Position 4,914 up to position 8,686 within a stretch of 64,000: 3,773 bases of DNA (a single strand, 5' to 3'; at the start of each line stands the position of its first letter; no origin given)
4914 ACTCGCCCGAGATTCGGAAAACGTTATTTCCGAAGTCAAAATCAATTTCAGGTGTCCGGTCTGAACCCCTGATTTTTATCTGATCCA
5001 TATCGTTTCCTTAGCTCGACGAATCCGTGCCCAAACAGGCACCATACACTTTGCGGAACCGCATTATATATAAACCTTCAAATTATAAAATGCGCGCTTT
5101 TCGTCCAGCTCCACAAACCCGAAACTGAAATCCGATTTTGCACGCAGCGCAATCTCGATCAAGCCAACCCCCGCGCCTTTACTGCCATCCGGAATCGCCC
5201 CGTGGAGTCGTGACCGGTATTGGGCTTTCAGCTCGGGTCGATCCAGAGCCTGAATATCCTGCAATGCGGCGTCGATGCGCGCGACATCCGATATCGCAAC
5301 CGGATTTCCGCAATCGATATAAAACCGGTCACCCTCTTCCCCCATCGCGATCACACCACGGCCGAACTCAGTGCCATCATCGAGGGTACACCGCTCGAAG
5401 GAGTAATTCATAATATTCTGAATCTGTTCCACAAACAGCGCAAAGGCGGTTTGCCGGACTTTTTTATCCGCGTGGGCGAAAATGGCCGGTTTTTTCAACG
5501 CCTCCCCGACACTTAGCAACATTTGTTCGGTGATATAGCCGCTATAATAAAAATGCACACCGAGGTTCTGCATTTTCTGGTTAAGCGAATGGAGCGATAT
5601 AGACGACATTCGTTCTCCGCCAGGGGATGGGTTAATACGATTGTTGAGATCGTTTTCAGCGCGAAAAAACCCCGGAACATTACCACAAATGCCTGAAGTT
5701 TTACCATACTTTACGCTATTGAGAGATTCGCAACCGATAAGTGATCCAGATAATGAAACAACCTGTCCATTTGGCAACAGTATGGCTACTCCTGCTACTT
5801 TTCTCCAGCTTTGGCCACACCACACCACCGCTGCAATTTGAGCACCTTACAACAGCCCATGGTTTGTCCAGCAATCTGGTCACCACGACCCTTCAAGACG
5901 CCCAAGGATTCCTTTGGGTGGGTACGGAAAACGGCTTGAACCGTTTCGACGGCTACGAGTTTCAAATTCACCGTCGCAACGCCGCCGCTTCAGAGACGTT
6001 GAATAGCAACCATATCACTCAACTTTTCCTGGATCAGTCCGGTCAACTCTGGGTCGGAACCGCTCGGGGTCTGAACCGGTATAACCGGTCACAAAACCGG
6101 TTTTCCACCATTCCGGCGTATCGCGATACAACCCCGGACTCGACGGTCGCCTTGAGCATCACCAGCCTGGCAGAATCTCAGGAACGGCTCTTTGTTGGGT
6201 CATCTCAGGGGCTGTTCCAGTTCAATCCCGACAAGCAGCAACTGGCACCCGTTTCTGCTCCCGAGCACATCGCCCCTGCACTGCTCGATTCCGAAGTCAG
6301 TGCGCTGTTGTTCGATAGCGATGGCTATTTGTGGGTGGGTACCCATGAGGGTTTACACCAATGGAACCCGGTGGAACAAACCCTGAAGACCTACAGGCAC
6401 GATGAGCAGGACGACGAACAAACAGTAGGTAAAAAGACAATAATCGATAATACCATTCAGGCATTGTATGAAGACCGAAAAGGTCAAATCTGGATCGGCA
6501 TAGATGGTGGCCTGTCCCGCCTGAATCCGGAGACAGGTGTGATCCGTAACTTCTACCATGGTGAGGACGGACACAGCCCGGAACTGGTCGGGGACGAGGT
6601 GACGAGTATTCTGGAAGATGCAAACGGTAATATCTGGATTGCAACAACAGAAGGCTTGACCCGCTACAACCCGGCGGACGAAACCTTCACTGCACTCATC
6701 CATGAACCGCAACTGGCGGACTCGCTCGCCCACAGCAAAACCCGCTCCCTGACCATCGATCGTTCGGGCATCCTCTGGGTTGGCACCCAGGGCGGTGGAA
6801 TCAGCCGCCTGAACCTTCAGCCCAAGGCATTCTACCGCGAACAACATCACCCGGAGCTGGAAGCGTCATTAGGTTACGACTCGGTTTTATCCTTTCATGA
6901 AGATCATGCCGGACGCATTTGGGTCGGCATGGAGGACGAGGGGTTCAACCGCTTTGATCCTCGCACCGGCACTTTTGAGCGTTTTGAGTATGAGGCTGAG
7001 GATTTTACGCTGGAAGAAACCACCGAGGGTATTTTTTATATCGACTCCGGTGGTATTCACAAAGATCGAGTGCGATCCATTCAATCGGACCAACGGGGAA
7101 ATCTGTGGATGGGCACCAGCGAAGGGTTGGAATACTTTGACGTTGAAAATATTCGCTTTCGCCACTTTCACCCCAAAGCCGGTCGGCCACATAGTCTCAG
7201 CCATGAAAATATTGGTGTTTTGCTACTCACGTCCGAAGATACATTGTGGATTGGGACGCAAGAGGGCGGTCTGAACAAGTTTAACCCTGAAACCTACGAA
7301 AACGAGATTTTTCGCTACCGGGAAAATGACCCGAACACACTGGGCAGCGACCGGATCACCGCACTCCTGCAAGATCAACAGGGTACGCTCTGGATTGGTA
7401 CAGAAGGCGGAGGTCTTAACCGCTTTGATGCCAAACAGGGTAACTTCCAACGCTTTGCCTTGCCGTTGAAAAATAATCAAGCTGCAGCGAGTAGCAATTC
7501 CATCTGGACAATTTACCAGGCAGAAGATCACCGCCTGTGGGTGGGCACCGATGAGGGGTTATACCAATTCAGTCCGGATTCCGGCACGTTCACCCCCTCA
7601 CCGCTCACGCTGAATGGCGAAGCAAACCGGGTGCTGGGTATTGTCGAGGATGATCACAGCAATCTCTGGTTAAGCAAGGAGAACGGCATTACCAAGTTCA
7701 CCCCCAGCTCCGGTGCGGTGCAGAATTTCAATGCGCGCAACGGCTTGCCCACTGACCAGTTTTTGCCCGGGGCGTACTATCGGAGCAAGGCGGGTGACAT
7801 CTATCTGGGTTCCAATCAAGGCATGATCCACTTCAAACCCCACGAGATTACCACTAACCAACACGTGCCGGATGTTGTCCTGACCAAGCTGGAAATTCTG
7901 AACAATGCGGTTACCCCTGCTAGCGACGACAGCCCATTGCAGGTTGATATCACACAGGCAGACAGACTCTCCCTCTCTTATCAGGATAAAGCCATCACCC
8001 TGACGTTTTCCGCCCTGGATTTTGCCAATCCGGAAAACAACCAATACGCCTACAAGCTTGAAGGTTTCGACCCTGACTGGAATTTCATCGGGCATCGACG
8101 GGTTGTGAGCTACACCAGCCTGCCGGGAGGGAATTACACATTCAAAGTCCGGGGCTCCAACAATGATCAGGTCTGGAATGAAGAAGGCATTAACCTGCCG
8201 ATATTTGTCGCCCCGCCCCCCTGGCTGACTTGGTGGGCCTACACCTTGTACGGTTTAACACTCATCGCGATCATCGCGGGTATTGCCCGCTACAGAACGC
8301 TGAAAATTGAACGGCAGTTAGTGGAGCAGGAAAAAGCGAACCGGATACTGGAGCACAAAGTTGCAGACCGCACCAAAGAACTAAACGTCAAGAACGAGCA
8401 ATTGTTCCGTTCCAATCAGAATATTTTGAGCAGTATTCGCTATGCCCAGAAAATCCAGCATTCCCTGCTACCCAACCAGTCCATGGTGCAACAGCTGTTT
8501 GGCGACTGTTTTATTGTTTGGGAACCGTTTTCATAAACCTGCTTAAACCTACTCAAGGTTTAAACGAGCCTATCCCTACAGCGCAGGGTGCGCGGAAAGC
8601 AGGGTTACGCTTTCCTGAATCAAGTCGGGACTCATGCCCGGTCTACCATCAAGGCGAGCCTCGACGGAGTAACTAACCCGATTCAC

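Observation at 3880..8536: SiaABCD-like module with inverted gene organisation and a giant propeller sensor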

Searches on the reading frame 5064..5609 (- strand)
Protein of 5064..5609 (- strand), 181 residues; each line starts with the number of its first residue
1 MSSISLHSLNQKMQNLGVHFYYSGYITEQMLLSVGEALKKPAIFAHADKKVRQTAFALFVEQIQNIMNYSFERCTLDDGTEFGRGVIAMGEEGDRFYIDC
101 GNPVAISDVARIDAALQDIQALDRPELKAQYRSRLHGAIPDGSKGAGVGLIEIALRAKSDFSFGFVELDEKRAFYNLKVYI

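Call 22: search_solved_structures(query=window:5064-5609:-, max_evalue=0.01, show_alignments=2)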
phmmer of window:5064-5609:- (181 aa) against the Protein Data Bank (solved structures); distinct sequences matched with E-value up to 0.01: 1.
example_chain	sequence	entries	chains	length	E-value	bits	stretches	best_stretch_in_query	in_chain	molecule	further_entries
6kko_A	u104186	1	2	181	1.2e-13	54.3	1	6-180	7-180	Putative serine phosphatase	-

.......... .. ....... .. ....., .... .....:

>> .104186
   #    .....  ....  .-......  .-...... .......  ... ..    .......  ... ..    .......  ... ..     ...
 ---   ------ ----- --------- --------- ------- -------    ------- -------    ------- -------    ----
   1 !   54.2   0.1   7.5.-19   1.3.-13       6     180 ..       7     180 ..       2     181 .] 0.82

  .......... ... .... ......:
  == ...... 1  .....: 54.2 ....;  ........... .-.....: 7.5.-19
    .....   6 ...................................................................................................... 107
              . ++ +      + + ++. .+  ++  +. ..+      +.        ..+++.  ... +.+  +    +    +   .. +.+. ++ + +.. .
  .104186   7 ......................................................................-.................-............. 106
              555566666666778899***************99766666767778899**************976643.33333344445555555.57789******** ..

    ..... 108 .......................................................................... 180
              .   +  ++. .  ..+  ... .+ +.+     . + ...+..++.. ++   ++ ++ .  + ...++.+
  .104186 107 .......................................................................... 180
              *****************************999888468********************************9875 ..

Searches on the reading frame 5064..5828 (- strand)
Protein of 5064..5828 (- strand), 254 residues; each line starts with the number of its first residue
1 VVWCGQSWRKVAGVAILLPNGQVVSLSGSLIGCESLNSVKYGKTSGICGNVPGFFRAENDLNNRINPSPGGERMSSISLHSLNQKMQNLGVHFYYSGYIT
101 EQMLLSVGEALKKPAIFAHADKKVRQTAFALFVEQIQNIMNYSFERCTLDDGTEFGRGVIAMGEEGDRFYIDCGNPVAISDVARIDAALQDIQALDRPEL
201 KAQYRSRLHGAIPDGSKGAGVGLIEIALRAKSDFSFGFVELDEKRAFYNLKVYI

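Call 4: search_protein_families(library=pfam, proteins=[window:5064-5828:-], max_evalue=0.01)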
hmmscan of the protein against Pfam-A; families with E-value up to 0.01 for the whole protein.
window:5064-5828:- (254 aa): 2 families
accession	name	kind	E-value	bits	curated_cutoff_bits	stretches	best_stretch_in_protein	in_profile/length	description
PF19788.4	DUF6272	-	4.9e-34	117.3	26.6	1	119-248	6-134/134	Family of unknown function (DUF6272)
PF21041.3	XMAP215_CLASP_TOG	-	0.0022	18.2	27.1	1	111-140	175-205/230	XMAP215/Dis1/CLASP, TOG domain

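Call 5: search_protein_families(library=ncbifam, proteins=[window:5064-5828:-], max_evalue=0.01)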
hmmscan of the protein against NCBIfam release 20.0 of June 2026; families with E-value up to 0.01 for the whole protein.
window:5064-5828:- (254 aa): 2 families
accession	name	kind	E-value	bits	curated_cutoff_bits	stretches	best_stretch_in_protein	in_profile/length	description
NF038262.1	SiaB_fam_kinase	subfamily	4.3e-45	153.4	85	1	81-254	3-177/177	SiaB family protein kinase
NF038264.1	kinase_SiaB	equivalog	2.1e-21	76.5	225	1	79-254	2-176/176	biofilm regulation protein kinase SiaB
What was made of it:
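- Checked: 5064..5609(-) is a SiaB-family kinase (NF038262, 153 bits against a cut-off of 85; PF19788 DUF6272; calls 4-5).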

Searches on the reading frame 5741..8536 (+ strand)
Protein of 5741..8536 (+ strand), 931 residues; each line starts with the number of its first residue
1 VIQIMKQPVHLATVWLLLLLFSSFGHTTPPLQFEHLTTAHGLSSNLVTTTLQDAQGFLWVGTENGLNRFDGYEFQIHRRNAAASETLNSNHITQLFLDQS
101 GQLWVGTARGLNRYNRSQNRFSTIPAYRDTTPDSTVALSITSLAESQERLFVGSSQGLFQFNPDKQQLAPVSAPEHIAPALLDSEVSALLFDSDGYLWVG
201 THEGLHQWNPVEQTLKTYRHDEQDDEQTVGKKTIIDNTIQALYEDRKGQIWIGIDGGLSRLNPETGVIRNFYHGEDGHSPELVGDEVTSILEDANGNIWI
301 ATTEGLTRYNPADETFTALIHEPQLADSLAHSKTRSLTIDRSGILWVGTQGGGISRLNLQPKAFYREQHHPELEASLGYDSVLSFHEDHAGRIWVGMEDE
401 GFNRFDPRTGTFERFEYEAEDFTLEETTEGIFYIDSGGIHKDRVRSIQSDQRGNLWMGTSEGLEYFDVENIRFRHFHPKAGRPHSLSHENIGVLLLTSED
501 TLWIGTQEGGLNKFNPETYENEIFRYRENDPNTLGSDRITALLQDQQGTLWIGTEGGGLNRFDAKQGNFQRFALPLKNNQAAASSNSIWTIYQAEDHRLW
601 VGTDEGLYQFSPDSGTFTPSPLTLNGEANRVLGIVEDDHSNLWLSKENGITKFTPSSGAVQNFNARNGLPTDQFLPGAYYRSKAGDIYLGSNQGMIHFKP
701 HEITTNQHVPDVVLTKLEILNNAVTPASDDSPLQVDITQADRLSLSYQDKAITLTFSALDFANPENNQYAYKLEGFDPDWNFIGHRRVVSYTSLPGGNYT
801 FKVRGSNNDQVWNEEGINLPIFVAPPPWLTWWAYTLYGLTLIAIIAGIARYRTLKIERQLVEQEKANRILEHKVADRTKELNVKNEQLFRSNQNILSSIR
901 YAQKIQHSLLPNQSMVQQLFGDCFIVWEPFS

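Call 4: search_protein_families(library=pfam, proteins=[window:5741-8536:+], max_evalue=0.01)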
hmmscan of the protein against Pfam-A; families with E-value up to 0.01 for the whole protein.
window:5741-8536:+ (931 aa): 7 families
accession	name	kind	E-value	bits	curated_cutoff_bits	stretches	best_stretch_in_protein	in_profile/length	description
PF07494.17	Reg_prop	-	4.7e-60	192.2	20.4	7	534-556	2-24/24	Two component regulator propeller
PF07495.19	Y_Y_Y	-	5.9e-19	68.2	26.6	1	760-823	1-64/65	Y_Y_Y domain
PF08450.18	SGL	-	1.8e-16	60.9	26.3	1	139-240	42-140/246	SMP-30/Gluconolactonase/LRE-like region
PF23748.1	Beta-prop_LRRK2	-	3.9e-15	56.1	26.9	0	532-559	269-296/359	LRRK2 beta propeller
PF16819.11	DUF5074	-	6.2e-09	35.8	27.2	0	458-597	114-249/353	Domain of unknown function (DUF5074)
PF20067.5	SSL_N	-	0.0011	19.2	18.9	0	191-204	28-41/46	Strictosidine synthase-like, N-terminal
PF19056.6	WD40_2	-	0.0054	15.9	22.5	0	45-66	273-294/488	WD40 repeated domain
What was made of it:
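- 5753..8526 (+): 5' fragment of the siaA-like gene: signal/anchor, 14 Reg_prop blades, Y_Y_Y, a TM segment (aa ~831-849), a coiled coil and the first ~60 aa of the PP2C domain. As it stands the ORF reads 3 codons into the IS and stops at 8536. Reg_prop E 4.7e-60 and Y_Y_Y E 5.9e-19 (call 4).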

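Call 5: search_protein_families(library=ncbifam, proteins=[window:5741-8536:+], max_evalue=0.01)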
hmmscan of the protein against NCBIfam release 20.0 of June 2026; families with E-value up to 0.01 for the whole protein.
window:5741-8536:+ (931 aa): 2 families
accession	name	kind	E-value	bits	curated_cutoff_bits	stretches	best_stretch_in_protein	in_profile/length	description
NF052228.1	T9SS_PorZ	equivalog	9.7e-39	133.4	260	5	146-354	386-610/757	type IX secretion system anionic LPS delivery protein PorZ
NF038263.1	prot_phos_SiaA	equivalog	3.5e-11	42.4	700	1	868-929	384-445/658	biofilm regulation protein phosphatase SiaA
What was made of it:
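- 5753..8526 (+): Residues 868-929 match SiaA model positions 384-445 (call 5).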

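Call 39: search_solved_structures(query=window:5741-8536:+, max_evalue=0.001, show_alignments=0)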
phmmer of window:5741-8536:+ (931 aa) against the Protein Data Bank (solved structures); distinct sequences matched with E-value up to 0.001: 5.
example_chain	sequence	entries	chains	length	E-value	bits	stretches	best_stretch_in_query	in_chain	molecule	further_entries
4a2l_A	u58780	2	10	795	7.6e-102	345.2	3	527-828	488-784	TWO-COMPONENT SYSTEM SENSOR HISTIDINE KINASE/RESPONSE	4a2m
3v9f_A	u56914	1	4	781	4.9e-84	286.2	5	449-830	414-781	Two-component system sensor histidine kinase/response regulator, hybrid (One-component sys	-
3ott_A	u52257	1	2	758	7.9e-47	163.1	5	640-829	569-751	Two-component system sensor histidine kinase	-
3va6_A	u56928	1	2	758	8e-47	163.1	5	640-829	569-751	Two-component system sensor histidine kinase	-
5m11_A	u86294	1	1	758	0.00038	21.8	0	147-357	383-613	Immunoreactive 84kD antigen PG93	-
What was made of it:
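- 5753..8526 (+): PDB 4a2l (BT4663 periplasmic domain) E 7.6e-102 (call 39).
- Checked: 5741..8536(+) carries Reg_prop repeats and Y_Y_Y (calls 4, 39).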
